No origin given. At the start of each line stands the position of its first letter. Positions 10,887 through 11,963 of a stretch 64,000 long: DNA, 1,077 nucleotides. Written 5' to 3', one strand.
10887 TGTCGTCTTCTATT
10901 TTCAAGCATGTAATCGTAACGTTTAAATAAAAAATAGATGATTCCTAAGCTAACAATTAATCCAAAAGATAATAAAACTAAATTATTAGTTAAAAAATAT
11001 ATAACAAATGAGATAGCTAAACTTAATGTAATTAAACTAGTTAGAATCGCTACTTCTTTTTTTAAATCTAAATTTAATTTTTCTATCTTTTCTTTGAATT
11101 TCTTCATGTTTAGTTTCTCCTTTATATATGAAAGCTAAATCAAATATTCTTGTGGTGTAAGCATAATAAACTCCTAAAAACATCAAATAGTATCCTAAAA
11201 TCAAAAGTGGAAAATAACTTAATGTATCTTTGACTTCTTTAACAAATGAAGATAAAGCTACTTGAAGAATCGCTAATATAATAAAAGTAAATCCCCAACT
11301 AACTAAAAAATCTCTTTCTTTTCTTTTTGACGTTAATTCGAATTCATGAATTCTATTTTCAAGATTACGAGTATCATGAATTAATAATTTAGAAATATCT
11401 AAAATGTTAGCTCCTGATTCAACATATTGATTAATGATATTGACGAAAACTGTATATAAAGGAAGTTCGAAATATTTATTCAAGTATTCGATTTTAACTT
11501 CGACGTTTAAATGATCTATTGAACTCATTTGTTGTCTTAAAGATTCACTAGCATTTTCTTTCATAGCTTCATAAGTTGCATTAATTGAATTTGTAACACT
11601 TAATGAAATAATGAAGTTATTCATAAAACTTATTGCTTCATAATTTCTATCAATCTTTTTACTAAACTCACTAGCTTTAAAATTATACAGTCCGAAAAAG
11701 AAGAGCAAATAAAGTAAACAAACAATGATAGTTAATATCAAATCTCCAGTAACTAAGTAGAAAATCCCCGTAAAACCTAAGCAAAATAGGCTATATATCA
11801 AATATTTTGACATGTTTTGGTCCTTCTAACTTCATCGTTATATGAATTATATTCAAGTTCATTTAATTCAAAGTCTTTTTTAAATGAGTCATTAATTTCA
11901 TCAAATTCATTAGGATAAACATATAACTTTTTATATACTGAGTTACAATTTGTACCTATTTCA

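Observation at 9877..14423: Compact Tad/Flp-like filament or secretion operon with no prepilin peptidase, in a mollicute-like genome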

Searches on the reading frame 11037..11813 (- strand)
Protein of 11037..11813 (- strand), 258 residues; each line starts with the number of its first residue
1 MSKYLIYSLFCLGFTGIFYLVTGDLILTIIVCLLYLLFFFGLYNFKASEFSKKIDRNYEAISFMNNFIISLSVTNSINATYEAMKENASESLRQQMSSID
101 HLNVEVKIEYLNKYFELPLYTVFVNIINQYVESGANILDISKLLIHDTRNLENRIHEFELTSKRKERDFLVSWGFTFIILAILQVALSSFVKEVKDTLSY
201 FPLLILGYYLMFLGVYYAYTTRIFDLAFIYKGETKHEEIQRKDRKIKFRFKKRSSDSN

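Call 3: search_protein_families(library=pfam, proteins=[window:11037-11813:-], max_evalue=1)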
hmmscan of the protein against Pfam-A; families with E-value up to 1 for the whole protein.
window:11037-11813:- (258 aa): 2 families
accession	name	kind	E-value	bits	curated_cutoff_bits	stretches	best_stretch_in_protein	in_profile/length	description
PF17319.7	DUF5362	-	0.076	13.4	25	1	14-64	10-62/94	Family of unknown function (DUF5362)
PF13314.11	DUF4083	-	0.12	12.8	25.4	1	23-45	3-25/57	Domain of unknown function (DUF4083)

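Call 4: search_protein_families(library=ncbifam, proteins=[window:11037-11813:-], max_evalue=1)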
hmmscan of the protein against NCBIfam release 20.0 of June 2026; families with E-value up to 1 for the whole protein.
window:11037-11813:- (258 aa): 0 families

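Call 20: search_solved_structures(query=A1, max_evalue=10)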
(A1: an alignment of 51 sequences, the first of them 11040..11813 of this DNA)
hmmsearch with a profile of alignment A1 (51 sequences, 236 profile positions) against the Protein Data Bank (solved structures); distinct sequences matched with E-value up to 10: 1.
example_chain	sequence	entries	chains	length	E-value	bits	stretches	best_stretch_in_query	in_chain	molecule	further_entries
7uea_C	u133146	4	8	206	6.5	9.3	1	174-231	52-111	Cytochrome c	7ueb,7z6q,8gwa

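Call 22: search_protein_families(library=pfam, alignment_id=A1, max_evalue=1)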
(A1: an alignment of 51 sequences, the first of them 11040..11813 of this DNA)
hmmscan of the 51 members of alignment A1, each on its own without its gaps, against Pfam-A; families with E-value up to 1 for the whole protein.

A. member 1, window:11040-11813:- (258 aa): 2 families
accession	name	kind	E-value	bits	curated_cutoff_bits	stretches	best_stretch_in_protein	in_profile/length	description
PF17319.7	DUF5362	-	0.076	13.4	25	1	14-64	10-62/94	Family of unknown function (DUF5362)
PF13314.11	DUF4083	-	0.12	12.8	25.4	1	23-45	3-25/57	Domain of unknown function (DUF4083)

B. families by the number of members that match (of 51 scanned): 78 families (the first 25 are shown)
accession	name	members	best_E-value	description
PF20990.2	DUF2207_C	11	0.023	Predicted membrane protein (DUF2207) C-terminal domain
PF06398.17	Pex24p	7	0.0019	Integral peroxisomal membrane peroxin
PF05656.20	DUF805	5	0.0034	Protein of unknown function (DUF805)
PF18160.6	SLATT_5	4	0.0026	SMODS and SLOG-associating 2TM effector domain family 5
PF00032.22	Cytochrom_B_C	4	0.02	Cytochrome b(C-terminal)/b6/petD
PF06645.18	SPC12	4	0.062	Microsomal signal peptidase 12 kDa subunit (SPC12)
PF01769.21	MgtE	4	0.12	Divalent cation transporter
PF25258.1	DUF7859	3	0.0018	Family of unknown function (DUF7859)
PF20563.3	DUF6773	3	0.0088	Family of unknown function (DUF6773)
PF13727.12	CoA_binding_3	3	0.032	CoA-binding domain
PF03600.22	CitMHS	2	8.6e-05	Citrate transporter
PF17094.10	UPF0715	2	0.0035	Uncharacterised protein family (UPF0715)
PF21074.2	GDH_C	2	0.008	Glutamate dehydrogenase, C-terminal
PF13567.11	DUF4131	2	0.0088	Domain of unknown function (DUF4131)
PF00335.26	Tetraspanin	2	0.012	Tetraspanin family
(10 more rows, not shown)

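Call 92: search_protein_families(library=padloc, proteins=[window:11037-11813:-], max_evalue=0.01)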
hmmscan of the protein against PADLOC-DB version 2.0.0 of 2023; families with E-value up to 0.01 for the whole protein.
window:11037-11813:- (258 aa): 0 families

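Call 93: search_protein_families(library=phrogs, proteins=[window:11037-11813:-], max_evalue=0.01)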
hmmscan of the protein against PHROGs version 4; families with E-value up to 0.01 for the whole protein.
window:11037-11813:- (258 aa): 0 families
